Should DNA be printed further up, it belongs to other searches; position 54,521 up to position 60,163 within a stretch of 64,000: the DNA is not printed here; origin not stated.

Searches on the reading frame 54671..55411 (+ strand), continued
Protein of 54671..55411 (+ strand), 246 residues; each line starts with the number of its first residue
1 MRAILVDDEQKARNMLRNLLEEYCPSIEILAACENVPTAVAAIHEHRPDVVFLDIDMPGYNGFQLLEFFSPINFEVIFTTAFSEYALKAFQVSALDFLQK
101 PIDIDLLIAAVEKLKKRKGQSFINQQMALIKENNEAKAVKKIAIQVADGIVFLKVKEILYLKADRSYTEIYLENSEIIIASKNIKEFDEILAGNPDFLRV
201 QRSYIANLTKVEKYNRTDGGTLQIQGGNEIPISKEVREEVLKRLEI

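Call 72: search_protein_families(library=pfam, proteins=[L090:2-946:-], max_evalue=0.001)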
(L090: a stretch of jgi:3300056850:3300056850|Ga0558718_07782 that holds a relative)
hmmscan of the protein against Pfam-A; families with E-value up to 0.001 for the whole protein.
L090:2-946:- (315 aa): 0 families

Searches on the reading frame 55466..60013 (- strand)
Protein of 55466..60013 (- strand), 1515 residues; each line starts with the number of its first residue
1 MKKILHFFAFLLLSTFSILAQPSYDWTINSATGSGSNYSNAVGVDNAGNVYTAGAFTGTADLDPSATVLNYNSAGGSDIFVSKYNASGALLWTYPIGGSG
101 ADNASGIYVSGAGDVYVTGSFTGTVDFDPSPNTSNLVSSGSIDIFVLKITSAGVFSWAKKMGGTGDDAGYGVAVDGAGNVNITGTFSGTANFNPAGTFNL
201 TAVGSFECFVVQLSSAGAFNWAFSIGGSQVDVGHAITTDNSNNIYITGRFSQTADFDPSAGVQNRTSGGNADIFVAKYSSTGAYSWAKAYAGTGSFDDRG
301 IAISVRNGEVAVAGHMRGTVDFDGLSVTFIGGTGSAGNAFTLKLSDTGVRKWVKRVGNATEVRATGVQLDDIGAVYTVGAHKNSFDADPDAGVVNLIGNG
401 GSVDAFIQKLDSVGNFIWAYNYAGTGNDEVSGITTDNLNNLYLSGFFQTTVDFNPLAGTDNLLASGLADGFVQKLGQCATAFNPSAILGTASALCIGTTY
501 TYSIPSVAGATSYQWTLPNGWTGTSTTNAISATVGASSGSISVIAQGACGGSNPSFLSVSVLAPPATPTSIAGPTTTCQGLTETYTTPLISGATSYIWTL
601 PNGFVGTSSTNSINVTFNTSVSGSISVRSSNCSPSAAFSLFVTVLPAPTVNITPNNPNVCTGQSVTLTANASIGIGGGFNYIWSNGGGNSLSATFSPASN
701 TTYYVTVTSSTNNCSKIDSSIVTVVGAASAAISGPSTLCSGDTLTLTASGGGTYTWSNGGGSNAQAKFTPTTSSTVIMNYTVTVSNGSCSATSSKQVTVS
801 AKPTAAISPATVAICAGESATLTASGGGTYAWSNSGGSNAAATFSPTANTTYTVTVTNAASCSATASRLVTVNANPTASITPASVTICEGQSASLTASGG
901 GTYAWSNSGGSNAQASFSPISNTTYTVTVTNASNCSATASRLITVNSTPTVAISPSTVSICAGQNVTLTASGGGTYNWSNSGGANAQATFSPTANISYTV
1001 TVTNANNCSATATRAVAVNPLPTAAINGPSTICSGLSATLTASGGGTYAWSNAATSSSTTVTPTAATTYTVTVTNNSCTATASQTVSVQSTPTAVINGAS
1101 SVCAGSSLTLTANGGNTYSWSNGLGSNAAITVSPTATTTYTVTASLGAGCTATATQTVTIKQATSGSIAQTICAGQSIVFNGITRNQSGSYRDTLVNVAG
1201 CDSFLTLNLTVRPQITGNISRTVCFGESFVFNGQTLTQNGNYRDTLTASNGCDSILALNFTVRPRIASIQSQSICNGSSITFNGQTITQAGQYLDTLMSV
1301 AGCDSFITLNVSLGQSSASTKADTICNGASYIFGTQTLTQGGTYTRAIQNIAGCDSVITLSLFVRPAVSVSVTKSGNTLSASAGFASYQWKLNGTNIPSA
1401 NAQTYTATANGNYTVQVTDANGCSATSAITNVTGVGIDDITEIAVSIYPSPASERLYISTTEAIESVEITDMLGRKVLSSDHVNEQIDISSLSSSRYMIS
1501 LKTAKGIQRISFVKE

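Call 72: search_protein_families(library=pfam, proteins=[window:55466-60013:-], max_evalue=0.001)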
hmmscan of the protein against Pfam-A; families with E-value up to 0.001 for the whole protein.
window:55466-60013:- (1515 aa): 5 families
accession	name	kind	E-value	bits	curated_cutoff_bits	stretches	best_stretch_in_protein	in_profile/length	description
PF19408.5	PKD_6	-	4.4e-28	97.9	25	2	483-558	4-81/82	PKD-like domain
PF19081.6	Ig_7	-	4.4e-22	78.6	27.3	3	803-876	1-84/84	Ig-like domain CHU_C associated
PF06739.17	SBBP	-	6.4e-10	39.3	20.5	0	225-248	6-30/38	Beta-propeller repeat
PF18962.6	Por_Secre_tail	-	1.5e-08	35.3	27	1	1447-1505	1-66/75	Secretion system C-terminal sorting domain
PF06832.18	BiPBP_C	-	0.00037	20.8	26.8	0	1378-1426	36-87/90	Penicillin-Binding Protein C-terminus Family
